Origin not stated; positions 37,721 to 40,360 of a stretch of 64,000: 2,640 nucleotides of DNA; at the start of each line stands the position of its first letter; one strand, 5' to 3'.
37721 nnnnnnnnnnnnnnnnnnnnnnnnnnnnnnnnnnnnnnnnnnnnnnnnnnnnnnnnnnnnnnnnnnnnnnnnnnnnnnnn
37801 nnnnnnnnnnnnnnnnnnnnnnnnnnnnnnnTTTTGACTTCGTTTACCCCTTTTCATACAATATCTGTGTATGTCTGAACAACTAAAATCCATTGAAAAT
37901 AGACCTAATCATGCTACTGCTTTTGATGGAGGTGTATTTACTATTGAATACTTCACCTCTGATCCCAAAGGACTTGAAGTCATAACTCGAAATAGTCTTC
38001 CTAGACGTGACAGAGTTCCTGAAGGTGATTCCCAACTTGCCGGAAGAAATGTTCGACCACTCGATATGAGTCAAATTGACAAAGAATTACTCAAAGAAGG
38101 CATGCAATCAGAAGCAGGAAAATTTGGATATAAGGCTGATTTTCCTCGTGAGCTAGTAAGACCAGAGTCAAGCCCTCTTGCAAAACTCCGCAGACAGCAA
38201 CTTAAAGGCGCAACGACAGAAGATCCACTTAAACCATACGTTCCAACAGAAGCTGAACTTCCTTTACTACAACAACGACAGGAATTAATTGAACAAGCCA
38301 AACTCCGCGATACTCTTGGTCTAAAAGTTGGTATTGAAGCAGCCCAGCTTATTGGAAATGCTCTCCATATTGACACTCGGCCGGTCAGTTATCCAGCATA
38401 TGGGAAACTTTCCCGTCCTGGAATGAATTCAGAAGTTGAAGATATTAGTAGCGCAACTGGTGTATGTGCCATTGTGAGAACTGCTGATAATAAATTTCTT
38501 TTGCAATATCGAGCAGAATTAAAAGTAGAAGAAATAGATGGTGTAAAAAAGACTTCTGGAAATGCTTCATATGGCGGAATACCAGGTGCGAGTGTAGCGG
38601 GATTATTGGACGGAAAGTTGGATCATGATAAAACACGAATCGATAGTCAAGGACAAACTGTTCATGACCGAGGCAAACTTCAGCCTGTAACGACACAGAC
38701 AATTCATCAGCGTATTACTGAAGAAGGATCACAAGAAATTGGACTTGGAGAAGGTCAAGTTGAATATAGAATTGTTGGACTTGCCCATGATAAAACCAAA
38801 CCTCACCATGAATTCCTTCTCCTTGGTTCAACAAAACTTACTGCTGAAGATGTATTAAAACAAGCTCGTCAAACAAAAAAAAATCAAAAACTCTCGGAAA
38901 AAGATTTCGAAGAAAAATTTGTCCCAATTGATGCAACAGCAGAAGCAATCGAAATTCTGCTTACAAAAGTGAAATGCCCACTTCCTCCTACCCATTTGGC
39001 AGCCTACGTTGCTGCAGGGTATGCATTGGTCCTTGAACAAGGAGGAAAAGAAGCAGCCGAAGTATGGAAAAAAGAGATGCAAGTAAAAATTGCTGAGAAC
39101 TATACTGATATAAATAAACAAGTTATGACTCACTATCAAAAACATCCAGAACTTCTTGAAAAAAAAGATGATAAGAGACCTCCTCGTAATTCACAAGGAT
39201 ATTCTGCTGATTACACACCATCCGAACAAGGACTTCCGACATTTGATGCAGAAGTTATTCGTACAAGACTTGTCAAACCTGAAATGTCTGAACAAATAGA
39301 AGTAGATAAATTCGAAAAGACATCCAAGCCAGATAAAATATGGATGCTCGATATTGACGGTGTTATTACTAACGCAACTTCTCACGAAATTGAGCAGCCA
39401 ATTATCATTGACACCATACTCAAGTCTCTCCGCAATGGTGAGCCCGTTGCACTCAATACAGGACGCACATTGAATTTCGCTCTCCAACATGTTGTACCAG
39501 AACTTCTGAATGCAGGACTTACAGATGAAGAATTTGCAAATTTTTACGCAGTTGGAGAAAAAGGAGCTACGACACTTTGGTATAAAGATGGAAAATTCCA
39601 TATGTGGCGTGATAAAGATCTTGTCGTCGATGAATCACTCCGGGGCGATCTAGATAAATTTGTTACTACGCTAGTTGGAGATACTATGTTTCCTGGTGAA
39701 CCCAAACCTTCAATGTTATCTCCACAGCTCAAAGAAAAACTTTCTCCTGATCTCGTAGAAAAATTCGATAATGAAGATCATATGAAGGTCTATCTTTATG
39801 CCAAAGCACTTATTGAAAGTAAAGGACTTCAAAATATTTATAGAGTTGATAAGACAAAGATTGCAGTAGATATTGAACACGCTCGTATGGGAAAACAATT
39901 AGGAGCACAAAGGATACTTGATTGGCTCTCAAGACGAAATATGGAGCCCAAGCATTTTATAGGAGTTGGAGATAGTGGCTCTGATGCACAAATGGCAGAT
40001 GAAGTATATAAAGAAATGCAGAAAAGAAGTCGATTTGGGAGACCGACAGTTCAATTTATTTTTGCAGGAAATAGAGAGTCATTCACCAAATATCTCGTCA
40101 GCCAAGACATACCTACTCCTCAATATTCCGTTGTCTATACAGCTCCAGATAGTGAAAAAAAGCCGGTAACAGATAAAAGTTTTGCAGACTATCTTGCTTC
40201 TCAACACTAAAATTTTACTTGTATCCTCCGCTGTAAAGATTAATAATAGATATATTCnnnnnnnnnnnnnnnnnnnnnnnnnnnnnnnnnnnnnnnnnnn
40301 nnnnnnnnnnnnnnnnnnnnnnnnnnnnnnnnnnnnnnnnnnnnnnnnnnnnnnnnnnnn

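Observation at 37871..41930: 4.3 kb insertion of three non-ribosomal genes inside the conserved rplK-rplA | rplJ-rplL block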

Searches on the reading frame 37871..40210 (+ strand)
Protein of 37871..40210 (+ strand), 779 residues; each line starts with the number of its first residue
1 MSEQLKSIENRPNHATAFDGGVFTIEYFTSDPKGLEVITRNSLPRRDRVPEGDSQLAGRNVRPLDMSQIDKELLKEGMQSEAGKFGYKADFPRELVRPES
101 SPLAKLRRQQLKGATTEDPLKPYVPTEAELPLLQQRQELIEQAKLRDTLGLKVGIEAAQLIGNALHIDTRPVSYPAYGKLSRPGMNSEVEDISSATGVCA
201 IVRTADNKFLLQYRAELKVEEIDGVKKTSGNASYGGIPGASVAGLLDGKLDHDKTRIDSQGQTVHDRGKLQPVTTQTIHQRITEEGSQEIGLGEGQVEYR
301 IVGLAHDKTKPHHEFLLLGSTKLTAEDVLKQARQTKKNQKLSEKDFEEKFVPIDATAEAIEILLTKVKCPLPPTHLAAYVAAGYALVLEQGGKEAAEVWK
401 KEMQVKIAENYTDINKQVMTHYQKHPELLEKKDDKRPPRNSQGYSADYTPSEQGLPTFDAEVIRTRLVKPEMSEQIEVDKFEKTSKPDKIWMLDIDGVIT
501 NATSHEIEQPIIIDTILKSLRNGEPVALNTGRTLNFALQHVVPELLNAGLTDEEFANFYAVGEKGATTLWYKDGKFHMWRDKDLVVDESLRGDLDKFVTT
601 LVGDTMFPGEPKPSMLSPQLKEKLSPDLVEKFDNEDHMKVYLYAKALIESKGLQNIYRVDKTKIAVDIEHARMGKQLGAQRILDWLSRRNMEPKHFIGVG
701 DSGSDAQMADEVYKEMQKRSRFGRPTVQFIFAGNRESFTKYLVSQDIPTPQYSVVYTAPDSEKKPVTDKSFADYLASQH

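Call 3: search_protein_families(library=pfam, proteins=[window:37871-40210:+], max_evalue=0.1)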
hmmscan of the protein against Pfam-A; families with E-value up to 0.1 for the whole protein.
window:37871-40210:+ (779 aa): 1 family
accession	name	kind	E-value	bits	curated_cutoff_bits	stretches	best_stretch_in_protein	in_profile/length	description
PF08282.18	Hydrolase_3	-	0.062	13.5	20.9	0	493-540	3-48/255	haloacid dehalogenase-like hydrolase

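Call 4: search_protein_families(library=ncbifam, proteins=[window:37871-40210:+], max_evalue=0.1)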
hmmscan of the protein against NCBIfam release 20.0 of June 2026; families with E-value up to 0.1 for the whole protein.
window:37871-40210:+ (779 aa): 5 families
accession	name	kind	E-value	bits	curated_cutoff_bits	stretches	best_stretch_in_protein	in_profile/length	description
TIGR01484.1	HAD-SF-IIB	subfamily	1.8e-06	28.2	41.8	1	493-708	4-211/221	HAD-IIB family hydrolase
NF002245.0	PRK01158.1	equivalog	3.6e-05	23.2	198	0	644-710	129-190/233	phosphoglycolate phosphatase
TIGR01482.1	SPP-subfamily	subfamily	0.047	13.2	107.15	0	644-708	121-180/225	sucrose-phosphate phosphatase subfamily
TIGR00099.1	Cof-subfamily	subfamily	0.051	13.2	137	0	492-543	3-51/256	Cof-type HAD-IIB family hydrolase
TIGR01662.1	HAD-SF-IIIA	subfamily_domain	0.088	12.9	44.6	0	489-509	1-23/141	HAD-IIIA family hydrolase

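Call 7: find_homologous_proteins(query=window:37871-40210:+)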
Query window:37871-40210:+ (779 aa): 35 proteins with E <= 0.001 among 8000 candidates.
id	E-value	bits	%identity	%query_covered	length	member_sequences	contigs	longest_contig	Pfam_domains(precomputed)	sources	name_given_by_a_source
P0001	0.0e+0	1608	91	100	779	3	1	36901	-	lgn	-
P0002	4.0e-232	791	51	98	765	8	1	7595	-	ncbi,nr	ncbi:MAG: hypothetical protein QG600_570 [Patescibacteria group bacterium]|nr:hypothetical protein [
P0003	2.7e-138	481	52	60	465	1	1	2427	-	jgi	jgi:hypothetical protein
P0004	3.7e-134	467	52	58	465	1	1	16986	-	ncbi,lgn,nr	ncbi:MAG: hypothetical protein KBC15_03785 [Candidatus Levybacteria bacterium]|nr:hypothetical prote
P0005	1.2e-113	399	35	92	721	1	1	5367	-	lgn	-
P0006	6.1e-110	387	35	97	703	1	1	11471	-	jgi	jgi:hypothetical protein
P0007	2.7e-109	385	35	93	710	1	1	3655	PF08282.19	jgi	jgi:hydroxymethylpyrimidine pyrophosphatase-like HAD family hydrolase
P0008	8.8e-109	383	34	90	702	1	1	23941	-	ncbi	-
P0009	1.4e-107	379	35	93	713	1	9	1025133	-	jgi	jgi:hypothetical protein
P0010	1.3e-106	376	35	92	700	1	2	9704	-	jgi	jgi:hydroxymethylpyrimidine pyrophosphatase-like HAD family hydrolase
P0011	1.5e-106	376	36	93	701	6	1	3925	-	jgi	jgi:hydroxymethylpyrimidine pyrophosphatase-like HAD family hydrolase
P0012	1.8e-106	375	34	94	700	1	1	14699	-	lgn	-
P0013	5.6e-106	374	34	92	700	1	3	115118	-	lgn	-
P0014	8.1e-106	373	34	93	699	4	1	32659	-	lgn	-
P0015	9.8e-106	373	34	92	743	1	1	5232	-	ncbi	-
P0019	1.3e-103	366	35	92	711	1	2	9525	PF08282.19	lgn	-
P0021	4.2e-100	354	35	93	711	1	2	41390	PF08282.19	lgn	-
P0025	1.4e-93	333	33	90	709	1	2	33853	-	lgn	-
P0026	9.7e-93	330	32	93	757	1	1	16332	PF08282.19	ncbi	ncbi:MAG: hypothetical protein ACREHC_00935 [Candidatus Levyibacteriota bacterium]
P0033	1.7e-73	266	32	89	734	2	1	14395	PF08282.19,PF21141.4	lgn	-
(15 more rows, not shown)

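Call 9: find_encoding_contigs(protein=P0009, flank=8000, max_places=2)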
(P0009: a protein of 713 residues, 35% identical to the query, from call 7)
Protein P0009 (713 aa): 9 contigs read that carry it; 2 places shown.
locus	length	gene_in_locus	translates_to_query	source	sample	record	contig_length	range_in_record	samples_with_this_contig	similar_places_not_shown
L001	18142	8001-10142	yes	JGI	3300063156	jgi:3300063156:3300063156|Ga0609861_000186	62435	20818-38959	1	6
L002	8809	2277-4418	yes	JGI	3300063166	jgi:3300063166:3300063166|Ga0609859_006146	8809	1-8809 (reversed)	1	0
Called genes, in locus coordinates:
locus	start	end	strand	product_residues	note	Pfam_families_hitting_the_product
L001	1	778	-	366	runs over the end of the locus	PF00712:DNA_pol3_beta, PF02767:DNA_pol3_beta_2, PF02768:DNA_pol3_beta_3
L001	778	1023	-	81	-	-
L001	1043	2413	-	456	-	PF11638:DnaA_N, PF01695:IstB_IS21 (weak), PF00308:Bac_DnaA, PF00004:AAA (weak), PF08299:Bac_DnaA_C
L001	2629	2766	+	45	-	PF00468:Ribosomal_L34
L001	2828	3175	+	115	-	PF00825:Ribonuclease_P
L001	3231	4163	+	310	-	PF02096:60KD_IMP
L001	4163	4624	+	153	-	PF01424:R3H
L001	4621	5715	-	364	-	PF13439:Glyco_transf_4, PF20706:GT4-conflict, PF00534:Glycos_transf_1, PF13692:Glyco_trans_1_4, PF13524:Glyco_trans_1_2 (weak)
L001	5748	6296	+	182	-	PF01050:MannoseP_isomer (faint)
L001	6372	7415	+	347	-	PF01370:Epimerase, PF04321:RmlD_sub_bind, PF16363:GDP_Man_Dehyd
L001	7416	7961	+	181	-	PF28549:NDPSase_N, PF00293:NUDIX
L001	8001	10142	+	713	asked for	-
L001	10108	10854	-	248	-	PF03009:GDPD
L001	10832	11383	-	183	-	PF00293:NUDIX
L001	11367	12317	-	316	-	PF01370:Epimerase, PF04321:RmlD_sub_bind, PF16363:GDP_Man_Dehyd, PF07993:NAD_binding_4 (weak)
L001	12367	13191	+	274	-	PF01061:ABC2_membrane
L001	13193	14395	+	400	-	PF00005:ABC_tran, PF13304:AAA_21 (faint), PF14524:Wzt_C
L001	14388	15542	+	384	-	PF13439:Glyco_transf_4, PF00534:Glycos_transf_1, PF20706:GT4-conflict, PF13692:Glyco_trans_1_4, PF13524:Glyco_trans_1_2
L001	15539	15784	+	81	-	-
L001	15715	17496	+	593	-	PF20706:GT4-conflict (weak), PF00534:Glycos_transf_1, PF13692:Glyco_trans_1_4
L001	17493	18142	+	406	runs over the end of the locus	PF13692:Glyco_trans_1_4 (weak)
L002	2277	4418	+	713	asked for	-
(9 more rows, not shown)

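Call 10: find_encoding_contigs(protein=P0013, flank=8000, max_places=2)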
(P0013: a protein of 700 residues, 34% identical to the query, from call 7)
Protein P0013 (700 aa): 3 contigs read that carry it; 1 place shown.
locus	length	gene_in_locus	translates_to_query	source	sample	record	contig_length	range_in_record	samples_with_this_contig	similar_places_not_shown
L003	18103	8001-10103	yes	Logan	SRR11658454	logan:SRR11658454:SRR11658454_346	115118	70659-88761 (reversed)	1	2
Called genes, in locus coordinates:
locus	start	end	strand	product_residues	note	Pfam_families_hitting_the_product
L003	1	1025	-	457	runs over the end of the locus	PF11638:DnaA_N, PF00308:Bac_DnaA, PF01695:IstB_IS21 (weak), PF00004:AAA (weak), PF08299:Bac_DnaA_C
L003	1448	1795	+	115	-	PF00825:Ribonuclease_P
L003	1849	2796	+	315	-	PF02096:60KD_IMP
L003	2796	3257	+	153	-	PF13083:KH_KhpA-B (weak), PF01424:R3H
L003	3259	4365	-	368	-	PF13439:Glyco_transf_4, PF00534:Glycos_transf_1, PF13692:Glyco_trans_1_4, PF13524:Glyco_trans_1_2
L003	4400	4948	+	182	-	PF01050:MannoseP_isomer (faint)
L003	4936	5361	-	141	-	PF04138:GtrA_DPMS_TM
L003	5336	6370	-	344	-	PF00535:Glycos_transf_2, PF10111:Glyco_tranf_2_2 (weak), PF13641:Glyco_tranf_2_3 (weak)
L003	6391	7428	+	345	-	PF01370:Epimerase, PF04321:RmlD_sub_bind, PF16363:GDP_Man_Dehyd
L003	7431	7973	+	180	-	PF28549:NDPSase_N, PF00293:NUDIX, PF14815:NUDIX_4 (weak)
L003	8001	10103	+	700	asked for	-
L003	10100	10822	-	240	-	PF03009:GDPD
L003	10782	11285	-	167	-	PF00293:NUDIX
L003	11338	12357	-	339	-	PF01370:Epimerase, PF04321:RmlD_sub_bind (weak), PF07993:NAD_binding_4 (faint), PF16363:GDP_Man_Dehyd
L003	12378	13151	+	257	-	PF01061:ABC2_membrane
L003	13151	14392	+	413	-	PF00005:ABC_tran, PF13304:AAA_21 (faint), PF14524:Wzt_C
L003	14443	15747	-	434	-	PF13439:Glyco_transf_4 (faint), PF20706:GT4-conflict, PF00534:Glycos_transf_1, PF13692:Glyco_trans_1_4, PF13524:Glyco_trans_1_2 (weak)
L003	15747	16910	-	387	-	PF20706:GT4-conflict, PF00534:Glycos_transf_1, PF13692:Glyco_trans_1_4, PF13524:Glyco_trans_1_2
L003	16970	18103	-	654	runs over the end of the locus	PF16158:N_BRCA1_IG (faint), PF01453:B_lectin (faint)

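Call 11: find_encoding_contigs(protein=P0002, flank=8000, max_places=2)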
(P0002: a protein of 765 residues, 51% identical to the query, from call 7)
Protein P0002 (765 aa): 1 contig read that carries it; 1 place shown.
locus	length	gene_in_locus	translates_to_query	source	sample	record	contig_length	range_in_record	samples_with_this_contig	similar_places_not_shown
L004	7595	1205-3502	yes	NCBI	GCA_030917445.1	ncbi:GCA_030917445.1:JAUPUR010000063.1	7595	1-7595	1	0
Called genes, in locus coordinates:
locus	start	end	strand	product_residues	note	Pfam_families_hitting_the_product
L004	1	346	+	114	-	PF03946:Ribosomal_L11_N, PF00298:Ribosomal_L11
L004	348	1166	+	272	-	PF00687:Ribosomal_L1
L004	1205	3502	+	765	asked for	-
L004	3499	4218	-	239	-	-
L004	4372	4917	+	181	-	PF00466:Ribosomal_L10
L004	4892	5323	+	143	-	PF16320:Ribosomal_L12_N, PF00542:Ribosomal_L12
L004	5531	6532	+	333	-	PF08541:ACP_syn_III_C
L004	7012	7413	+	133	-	PF00293:NUDIX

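Call 13: find_encoding_contigs(protein=P0001, flank=10000, max_places=2)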
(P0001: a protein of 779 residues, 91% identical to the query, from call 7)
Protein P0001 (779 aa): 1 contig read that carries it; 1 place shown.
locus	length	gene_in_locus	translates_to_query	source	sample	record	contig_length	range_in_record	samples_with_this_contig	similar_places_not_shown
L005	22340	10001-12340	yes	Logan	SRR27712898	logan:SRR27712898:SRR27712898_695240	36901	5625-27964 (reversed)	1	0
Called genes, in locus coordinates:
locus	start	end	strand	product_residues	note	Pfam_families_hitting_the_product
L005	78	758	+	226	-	-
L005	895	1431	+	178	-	-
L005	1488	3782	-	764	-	PF00989:PAS, PF08448:PAS_4 (weak), PF13426:PAS_9, PF13426:PAS_9 (weak), PF08447:PAS_3, PF00989:PAS, PF00512:HisKA, PF02518:HATPase_c, +5 more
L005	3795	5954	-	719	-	PF13493:DUF4118, PF01590:GAF, PF13185:GAF_2, PF13492:GAF_3, PF01590:GAF (weak), PF13185:GAF_2, PF00512:HisKA, PF02518:HATPase_c, +1 more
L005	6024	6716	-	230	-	PF14378:PAP2_3 (weak), PF01569:PAP2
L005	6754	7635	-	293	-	PF00483:NTP_transferase, PF12804:NTP_transf_3 (weak)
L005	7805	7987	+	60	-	PF00584:SecE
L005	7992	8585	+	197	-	PF02357:NusG, PF00467:KOW (weak)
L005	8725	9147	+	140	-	PF03946:Ribosomal_L11_N, PF00298:Ribosomal_L11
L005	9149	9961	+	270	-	PF00687:Ribosomal_L1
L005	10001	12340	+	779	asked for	-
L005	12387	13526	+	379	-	-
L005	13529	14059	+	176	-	-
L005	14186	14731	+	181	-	PF00466:Ribosomal_L10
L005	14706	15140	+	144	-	PF16320:Ribosomal_L12_N, PF00542:Ribosomal_L12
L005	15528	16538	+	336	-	PF08541:ACP_syn_III_C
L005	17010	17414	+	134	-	PF00293:NUDIX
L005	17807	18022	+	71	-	PF12728:HTH_17, PF00376:MerR (weak), PF13411:MerR_1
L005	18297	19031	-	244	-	-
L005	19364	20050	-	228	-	-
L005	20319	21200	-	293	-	PF16285:DUF4931_N (weak), PF01087:GalP_UDP_transf (weak)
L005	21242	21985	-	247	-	PF13399:LytR_C (weak)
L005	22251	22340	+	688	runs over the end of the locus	PF13620:CarboxypepD_reg (weak), PF13715:CarbopepD_reg_2 (weak)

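Call 14: find_encoding_contigs(protein=P0004, flank=8000, max_places=2)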
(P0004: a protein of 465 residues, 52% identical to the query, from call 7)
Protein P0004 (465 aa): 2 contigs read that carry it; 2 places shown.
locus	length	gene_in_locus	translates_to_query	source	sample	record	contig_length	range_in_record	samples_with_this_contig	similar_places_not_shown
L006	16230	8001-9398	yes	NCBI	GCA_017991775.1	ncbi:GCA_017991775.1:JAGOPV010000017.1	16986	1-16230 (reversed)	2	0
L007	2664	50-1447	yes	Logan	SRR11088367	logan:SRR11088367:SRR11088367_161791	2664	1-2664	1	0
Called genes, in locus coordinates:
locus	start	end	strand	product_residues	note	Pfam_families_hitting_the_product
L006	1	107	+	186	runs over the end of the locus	-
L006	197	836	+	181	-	-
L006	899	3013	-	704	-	PF13493:DUF4118, PF01590:GAF, PF13185:GAF_2, PF13492:GAF_3 (weak), PF13185:GAF_2 (weak), PF00512:HisKA, PF13581:HATPase_c_2 (faint), PF02518:HATPase_c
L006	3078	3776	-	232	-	PF01569:PAP2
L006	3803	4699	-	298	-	PF00483:NTP_transferase, PF12804:NTP_transf_3 (weak)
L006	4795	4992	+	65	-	PF00584:SecE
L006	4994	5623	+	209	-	PF02357:NusG, PF00467:KOW (weak)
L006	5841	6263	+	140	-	PF03946:Ribosomal_L11_N, PF00298:Ribosomal_L11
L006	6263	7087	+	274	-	PF00687:Ribosomal_L1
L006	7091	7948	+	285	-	-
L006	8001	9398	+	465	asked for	-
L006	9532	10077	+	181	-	PF00466:Ribosomal_L10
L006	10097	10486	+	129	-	PF16320:Ribosomal_L12_N, PF00542:Ribosomal_L12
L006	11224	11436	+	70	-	PF12728:HTH_17, PF00376:MerR (weak), PF13411:MerR_1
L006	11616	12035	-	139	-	-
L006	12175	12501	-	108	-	-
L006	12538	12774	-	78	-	PF10685:KGG (faint)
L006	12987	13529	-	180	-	-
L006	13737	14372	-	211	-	-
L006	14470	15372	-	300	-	PF01087:GalP_UDP_transf (faint), PF16285:DUF4931_N, PF02744:GalP_UDP_tr_C (weak)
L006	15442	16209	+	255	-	-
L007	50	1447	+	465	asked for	-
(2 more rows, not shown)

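Call 73: search_protein_families(library=pfam, proteins=[L008:4022-5113:+, L008:5383-5805:+, L008:8212-8592:+, L009:4847-5860:+, L009:4322-4777:+, L009:8910-9839:-, L009:9968-10771:+, L010:5000-5689:+, L010:8365-9162:+, L010:9424-10434:+], max_evalue=0.001)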
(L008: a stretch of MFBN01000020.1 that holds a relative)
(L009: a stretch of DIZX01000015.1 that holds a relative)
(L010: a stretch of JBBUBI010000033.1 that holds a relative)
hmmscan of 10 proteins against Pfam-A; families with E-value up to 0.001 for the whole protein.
L008:4022-5113:+ (363 aa): 2 families
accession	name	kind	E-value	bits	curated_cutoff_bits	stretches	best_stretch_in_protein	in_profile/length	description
PF00091.31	Tubulin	-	1e-48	166.6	33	1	12-174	1-190/190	Tubulin/FtsZ family, GTPase domain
PF12327.13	FtsZ_C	-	4.6e-36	123.4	27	1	222-316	1-95/95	FtsZ family, C-terminal domain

L008:5383-5805:+ (140 aa): 0 families

L008:8212-8592:+ (126 aa): 2 families
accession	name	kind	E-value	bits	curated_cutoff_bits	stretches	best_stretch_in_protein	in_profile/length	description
PF00903.31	Glyoxalase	-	8.7e-08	33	20.6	1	11-120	8-121/121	Glyoxalase/Bleomycin resistance protein/Dioxygenase superfamily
PF18029.7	Glyoxalase_6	-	3.3e-07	31.4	23.6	1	8-121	2-106/106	Glyoxalase-like domain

L009:4847-5860:+ (337 aa): 4 families
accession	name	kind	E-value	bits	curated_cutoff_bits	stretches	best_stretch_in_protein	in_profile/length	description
PF16363.11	GDP_Man_Dehyd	-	7.8e-124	413.9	27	1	9-317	1-332/332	GDP-mannose 4,6 dehydratase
PF01370.27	Epimerase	-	2.7e-60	204.2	20.9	1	8-248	1-239/240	NAD dependent epimerase/dehydratase family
PF05368.20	NmrA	-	9e-05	22.6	27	1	5-74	2-70/298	NmrA-like family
PF04321.23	RmlD_sub_bind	-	0.00091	18.8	27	0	7-158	2-129/287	RmlD substrate binding domain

L009:4322-4777:+ (151 aa): 1 family
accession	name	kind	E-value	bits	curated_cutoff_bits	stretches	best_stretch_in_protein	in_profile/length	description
PF01850.27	PIN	-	1.1e-11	45.9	23.6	1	27-143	3-117/120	PIN domain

L009:8910-9839:- (309 aa): 6 families
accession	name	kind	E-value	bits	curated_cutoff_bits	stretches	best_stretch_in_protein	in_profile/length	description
PF01370.27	Epimerase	-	8e-53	179.8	20.9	1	3-233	1-240/240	NAD dependent epimerase/dehydratase family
PF16363.11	GDP_Man_Dehyd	-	3.9e-50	171.6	27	1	4-296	1-329/332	GDP-mannose 4,6 dehydratase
PF04321.23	RmlD_sub_bind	-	3.1e-12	46.6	27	1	1-150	1-137/287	RmlD substrate binding domain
PF13460.12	NAD_binding_10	-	1.1e-08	35.6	27.2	1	7-166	1-145/184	NAD(P)H-binding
PF07993.18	NAD_binding_4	-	1.5e-05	24.7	20.1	0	5-26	1-22/258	Male sterility protein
PF01073.25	3Beta_HSD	-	0.00015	21.3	22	1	4-147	1-155/280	3-beta hydroxysteroid dehydrogenase/isomerase family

L009:9968-10771:+ (267 aa): 1 family
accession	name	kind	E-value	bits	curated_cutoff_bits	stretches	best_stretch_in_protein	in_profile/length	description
PF01061.29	ABC2_membrane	-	6e-12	46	26.9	1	19-219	3-209/211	ABC-2 type transporter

L010:5000-5689:+ (229 aa): 0 families

L010:8365-9162:+ (265 aa): 1 family
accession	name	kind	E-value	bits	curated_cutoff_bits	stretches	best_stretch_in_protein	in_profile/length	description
PF01177.27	Asp_Glu_race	-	3.2e-18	66.7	31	1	6-214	1-210/211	Asp/Glu/Hydantoin racemase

L010:9424-10434:+ (336 aa): 2 families
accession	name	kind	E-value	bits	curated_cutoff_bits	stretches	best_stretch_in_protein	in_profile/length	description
PF08245.18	Mur_ligase_M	-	8.4e-18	65.5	24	1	26-173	53-200/200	Mur ligase middle domain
PF02875.26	Mur_ligase_C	-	6.4e-13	50.1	28.4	1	195-311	1-127/127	Mur ligase, glutamate ligase domain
